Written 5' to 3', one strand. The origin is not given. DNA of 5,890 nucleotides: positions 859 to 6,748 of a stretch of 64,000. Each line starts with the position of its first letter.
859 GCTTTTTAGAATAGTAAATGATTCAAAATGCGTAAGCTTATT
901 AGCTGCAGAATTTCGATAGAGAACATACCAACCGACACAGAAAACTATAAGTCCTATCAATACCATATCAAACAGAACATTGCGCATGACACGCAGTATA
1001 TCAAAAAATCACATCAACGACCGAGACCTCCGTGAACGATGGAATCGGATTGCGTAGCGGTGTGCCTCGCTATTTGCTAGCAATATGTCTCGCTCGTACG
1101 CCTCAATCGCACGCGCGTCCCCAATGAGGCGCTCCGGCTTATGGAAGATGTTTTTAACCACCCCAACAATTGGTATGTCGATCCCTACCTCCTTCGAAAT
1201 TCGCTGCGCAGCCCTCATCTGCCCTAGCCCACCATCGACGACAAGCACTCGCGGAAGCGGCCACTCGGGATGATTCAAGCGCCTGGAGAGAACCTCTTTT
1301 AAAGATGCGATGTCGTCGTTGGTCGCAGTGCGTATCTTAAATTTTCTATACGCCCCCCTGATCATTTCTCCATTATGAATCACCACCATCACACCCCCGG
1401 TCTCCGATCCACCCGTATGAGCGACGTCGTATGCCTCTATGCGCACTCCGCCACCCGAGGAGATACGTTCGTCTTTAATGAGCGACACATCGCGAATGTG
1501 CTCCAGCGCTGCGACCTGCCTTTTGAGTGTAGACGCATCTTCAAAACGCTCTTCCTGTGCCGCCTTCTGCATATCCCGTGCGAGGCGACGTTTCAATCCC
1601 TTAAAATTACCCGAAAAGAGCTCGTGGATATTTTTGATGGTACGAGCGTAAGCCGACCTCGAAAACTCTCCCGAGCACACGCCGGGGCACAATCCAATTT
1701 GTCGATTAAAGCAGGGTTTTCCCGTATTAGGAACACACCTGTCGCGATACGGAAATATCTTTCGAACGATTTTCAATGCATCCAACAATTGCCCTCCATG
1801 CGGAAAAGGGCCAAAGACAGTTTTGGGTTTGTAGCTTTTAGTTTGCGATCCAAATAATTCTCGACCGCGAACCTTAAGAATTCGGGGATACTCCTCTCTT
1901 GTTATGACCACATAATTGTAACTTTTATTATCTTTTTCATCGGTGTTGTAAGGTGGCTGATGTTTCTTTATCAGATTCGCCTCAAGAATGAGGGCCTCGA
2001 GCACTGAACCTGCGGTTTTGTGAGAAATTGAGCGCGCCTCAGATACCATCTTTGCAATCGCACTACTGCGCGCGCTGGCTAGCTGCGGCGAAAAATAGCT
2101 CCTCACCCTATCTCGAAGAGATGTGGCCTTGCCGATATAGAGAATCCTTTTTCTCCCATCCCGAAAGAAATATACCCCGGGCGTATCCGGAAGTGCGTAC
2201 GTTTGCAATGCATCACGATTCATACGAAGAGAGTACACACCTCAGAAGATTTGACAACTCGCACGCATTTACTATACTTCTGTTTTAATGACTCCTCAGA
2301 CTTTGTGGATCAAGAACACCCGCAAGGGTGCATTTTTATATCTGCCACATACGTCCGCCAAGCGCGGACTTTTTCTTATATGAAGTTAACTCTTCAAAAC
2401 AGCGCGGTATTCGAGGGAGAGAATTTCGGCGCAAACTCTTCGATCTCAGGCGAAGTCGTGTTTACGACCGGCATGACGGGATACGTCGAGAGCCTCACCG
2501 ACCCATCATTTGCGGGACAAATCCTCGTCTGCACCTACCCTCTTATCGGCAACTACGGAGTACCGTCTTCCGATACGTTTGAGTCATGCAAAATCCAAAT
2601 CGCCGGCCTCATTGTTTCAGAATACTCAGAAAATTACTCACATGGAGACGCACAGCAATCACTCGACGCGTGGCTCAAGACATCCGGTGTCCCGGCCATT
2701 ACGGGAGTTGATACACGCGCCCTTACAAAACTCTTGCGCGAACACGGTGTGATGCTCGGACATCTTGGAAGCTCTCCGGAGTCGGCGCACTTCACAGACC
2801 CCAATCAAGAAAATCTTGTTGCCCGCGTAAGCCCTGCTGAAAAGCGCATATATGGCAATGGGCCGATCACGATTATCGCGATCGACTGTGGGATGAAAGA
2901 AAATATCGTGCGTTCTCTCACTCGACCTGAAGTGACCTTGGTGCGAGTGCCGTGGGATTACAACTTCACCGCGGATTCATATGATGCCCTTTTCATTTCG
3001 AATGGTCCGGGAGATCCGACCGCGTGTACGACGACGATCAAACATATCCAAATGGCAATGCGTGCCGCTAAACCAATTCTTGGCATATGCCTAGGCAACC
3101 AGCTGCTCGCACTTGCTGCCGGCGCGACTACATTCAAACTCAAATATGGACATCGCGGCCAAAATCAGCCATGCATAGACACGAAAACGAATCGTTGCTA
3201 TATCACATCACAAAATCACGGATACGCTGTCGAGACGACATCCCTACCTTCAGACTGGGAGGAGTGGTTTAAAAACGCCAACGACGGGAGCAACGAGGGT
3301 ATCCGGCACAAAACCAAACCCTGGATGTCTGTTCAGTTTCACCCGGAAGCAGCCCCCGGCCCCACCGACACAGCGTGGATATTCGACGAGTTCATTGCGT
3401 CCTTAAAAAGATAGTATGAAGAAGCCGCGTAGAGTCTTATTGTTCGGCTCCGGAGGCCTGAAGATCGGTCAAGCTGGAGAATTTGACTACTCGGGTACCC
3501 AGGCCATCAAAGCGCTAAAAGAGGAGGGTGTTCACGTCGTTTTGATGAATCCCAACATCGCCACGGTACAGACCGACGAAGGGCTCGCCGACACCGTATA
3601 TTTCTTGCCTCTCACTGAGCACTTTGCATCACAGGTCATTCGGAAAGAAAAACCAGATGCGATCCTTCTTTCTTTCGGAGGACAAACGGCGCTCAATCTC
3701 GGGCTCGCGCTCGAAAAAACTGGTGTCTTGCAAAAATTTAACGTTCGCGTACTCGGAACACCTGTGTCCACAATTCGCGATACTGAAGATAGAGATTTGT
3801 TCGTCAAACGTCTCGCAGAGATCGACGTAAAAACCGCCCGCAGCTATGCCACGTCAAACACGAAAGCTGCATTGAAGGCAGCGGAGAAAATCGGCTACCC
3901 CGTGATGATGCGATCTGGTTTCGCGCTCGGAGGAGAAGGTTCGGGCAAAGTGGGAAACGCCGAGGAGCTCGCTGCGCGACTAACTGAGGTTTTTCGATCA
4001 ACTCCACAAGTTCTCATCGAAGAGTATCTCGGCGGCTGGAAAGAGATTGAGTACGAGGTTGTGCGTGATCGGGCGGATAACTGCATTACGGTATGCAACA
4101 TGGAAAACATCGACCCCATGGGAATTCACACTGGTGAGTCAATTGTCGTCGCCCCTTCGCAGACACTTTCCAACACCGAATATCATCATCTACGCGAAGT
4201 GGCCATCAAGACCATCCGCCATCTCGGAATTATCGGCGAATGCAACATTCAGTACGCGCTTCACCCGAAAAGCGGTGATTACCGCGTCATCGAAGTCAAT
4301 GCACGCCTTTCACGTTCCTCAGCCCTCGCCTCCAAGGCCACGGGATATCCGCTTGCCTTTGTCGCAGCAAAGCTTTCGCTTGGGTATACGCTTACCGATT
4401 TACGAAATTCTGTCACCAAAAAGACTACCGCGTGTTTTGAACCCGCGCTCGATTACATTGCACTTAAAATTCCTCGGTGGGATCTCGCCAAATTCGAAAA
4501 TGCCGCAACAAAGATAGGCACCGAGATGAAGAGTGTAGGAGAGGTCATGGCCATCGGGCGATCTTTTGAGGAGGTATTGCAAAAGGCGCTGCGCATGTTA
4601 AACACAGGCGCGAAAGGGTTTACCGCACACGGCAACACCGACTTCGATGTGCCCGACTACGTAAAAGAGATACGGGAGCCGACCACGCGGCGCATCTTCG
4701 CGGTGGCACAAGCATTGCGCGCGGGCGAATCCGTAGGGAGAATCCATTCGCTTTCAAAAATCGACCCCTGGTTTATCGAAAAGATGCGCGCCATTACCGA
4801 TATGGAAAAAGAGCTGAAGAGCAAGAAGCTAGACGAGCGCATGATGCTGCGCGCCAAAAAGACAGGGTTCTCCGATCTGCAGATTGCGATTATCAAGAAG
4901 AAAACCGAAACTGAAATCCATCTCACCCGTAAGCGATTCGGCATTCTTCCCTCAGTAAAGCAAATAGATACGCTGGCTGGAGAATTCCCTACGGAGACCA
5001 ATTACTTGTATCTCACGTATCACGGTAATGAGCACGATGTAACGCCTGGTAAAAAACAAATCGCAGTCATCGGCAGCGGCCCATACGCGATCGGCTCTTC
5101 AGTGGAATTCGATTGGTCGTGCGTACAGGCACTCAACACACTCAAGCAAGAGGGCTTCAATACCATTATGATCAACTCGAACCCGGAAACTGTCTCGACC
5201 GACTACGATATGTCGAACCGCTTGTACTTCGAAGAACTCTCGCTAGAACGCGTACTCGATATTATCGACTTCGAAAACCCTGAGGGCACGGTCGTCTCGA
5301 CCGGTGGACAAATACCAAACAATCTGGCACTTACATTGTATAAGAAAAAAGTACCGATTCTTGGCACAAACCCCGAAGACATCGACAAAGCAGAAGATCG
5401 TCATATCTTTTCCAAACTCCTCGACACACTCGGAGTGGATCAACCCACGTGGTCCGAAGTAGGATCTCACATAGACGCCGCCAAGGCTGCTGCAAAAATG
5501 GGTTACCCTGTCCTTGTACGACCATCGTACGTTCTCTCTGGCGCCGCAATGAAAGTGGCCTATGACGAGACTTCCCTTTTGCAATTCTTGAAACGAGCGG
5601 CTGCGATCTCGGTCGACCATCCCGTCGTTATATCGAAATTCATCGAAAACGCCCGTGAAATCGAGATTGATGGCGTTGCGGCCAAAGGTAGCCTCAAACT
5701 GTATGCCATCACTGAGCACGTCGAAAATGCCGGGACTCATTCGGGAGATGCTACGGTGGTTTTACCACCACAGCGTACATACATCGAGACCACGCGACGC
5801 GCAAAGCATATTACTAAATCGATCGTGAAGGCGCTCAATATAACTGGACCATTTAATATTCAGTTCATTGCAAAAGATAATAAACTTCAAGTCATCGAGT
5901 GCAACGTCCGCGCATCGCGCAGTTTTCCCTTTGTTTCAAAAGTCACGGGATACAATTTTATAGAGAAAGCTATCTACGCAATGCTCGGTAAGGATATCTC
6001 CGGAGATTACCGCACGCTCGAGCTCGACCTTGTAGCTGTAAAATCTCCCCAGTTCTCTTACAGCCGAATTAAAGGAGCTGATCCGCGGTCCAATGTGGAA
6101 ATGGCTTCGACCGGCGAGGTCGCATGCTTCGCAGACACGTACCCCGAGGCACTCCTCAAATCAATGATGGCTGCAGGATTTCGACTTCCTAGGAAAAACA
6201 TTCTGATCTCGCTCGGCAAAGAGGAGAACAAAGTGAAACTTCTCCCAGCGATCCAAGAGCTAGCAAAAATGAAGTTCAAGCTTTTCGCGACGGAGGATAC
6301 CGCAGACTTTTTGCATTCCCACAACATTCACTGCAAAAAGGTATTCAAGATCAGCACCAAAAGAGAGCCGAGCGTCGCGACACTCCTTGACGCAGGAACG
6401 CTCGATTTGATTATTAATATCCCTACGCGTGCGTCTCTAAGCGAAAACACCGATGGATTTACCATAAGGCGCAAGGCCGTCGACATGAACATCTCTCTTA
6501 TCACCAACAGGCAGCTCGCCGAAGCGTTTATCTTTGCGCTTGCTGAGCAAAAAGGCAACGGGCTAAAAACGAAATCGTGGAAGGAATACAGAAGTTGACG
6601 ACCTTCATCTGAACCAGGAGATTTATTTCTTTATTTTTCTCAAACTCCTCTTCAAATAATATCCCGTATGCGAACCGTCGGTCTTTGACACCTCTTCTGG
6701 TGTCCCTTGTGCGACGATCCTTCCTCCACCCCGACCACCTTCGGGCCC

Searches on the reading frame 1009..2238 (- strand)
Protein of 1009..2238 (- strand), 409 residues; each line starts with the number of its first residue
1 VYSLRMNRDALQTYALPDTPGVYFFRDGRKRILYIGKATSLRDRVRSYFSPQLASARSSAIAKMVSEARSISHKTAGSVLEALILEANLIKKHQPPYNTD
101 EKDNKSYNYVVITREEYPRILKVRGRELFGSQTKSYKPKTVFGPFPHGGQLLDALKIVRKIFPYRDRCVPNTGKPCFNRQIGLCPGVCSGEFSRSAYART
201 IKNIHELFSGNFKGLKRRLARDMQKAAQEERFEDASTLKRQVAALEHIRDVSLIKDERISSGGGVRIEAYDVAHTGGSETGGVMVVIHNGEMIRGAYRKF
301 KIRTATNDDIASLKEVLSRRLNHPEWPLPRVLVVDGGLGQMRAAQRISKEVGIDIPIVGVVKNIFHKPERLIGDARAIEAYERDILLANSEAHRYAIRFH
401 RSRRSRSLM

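Call 22: search_protein_families(library=pfam, proteins=[window:1009-2238:-], max_evalue=0.001)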
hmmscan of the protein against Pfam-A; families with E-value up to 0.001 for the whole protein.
window:1009-2238:- (409 aa): 3 families
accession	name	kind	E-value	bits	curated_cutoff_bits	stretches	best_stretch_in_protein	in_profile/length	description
PF08459.17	UvrC_RNaseH_dom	-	1.8e-30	106.4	22.3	1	266-375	12-123/159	UvrC RNAse H endonuclease domain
PF01541.30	GIY-YIG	-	3e-06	27.9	22.6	1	21-98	3-78/78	GIY-YIG catalytic domain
PF02151.25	UVR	-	6e-06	26.3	21.5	1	215-247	3-35/36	UvrB/uvrC motif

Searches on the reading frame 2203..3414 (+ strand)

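Call 22: search_protein_families(library=pfam, proteins=[window:2203-3414:+], max_evalue=0.001)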
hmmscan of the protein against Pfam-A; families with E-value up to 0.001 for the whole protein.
window:2203-3414:+ (403 aa): 3 families
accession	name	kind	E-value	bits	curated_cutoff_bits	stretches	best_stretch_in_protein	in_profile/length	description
PF00117.34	GATase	-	4.5e-52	176.9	22.8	1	226-398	2-188/190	Glutamine amidotransferase class-I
PF00988.28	CPSase_sm_chain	-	1.3e-49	167.7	27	1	62-187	1-125/126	Carbamoyl-phosphate synthase small chain, CPSase domain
PF07722.19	Peptidase_C26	-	7.5e-08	32.8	20.5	1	276-382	92-219/219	Peptidase C26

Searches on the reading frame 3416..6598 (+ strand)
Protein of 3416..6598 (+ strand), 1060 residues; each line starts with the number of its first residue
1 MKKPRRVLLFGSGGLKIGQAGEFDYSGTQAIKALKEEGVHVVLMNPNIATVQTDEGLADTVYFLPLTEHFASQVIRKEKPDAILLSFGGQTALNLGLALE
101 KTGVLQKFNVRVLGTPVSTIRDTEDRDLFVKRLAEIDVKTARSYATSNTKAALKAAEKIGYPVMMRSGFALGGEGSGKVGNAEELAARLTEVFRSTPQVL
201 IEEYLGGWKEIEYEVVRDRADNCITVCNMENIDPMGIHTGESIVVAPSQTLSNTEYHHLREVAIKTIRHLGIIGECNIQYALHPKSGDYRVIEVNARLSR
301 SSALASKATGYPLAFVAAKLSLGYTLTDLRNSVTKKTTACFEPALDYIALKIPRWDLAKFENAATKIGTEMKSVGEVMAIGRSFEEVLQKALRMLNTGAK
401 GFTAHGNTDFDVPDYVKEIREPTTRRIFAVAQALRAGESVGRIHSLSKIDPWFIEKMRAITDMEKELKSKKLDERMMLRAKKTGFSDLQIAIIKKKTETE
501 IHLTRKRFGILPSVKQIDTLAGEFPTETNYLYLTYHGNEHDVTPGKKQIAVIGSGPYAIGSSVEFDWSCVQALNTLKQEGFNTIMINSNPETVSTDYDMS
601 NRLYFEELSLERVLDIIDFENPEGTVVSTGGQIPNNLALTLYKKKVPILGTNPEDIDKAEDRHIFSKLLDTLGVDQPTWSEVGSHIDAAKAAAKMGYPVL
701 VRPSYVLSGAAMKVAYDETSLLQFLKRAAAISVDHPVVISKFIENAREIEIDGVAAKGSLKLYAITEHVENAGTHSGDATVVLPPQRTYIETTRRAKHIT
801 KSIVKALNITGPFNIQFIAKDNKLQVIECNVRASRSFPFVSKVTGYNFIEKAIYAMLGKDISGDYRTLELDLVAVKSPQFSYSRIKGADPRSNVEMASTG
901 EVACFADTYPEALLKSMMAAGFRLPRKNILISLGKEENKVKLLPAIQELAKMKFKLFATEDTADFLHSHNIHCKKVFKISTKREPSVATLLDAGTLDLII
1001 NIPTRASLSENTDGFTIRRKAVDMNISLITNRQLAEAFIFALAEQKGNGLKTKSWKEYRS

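Call 22: search_protein_families(library=pfam, proteins=[window:3416-6598:+], max_evalue=0.001)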
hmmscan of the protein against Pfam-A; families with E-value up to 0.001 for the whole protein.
window:3416-6598:+ (1060 aa): 8 families
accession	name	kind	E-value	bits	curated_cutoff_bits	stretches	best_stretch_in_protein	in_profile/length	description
PF02786.22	CPSase_L_D2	-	1.7e-103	345.1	19.8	2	125-327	1-209/211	Carbamoyl-phosphate synthase L chain, ATP binding domain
PF25596.1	CPSase_L_D1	-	6.7e-89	294.1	27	2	546-658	2-118/118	Carbamoyl phosphate synthase preATP-grasp domain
PF02787.25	CPSase_L_D3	-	5.4e-28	97.2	26.6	1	417-492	1-78/80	Carbamoyl-phosphate synthetase large chain, oligomerisation domain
PF02222.28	ATP-grasp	-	2.9e-19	69.8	27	2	668-832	2-162/179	ATP-grasp domain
PF07478.18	Dala_Dala_lig_C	-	7.5e-17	61.9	24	2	146-296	22-174/204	D-ala D-ala ligase C-terminus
PF02142.27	MGS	-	1.4e-16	60.9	24.1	1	942-1030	2-94/94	MGS-like domain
PF15632.11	ATPgrasp_Ter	-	2.3e-10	40.8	29.1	1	788-859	41-111/131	ATP-grasp in the biosynthetic pathway with Ter operon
PF02655.19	ATP-grasp_3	-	1.1e-06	29.2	23.2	0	130-299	8-158/160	ATP-grasp domain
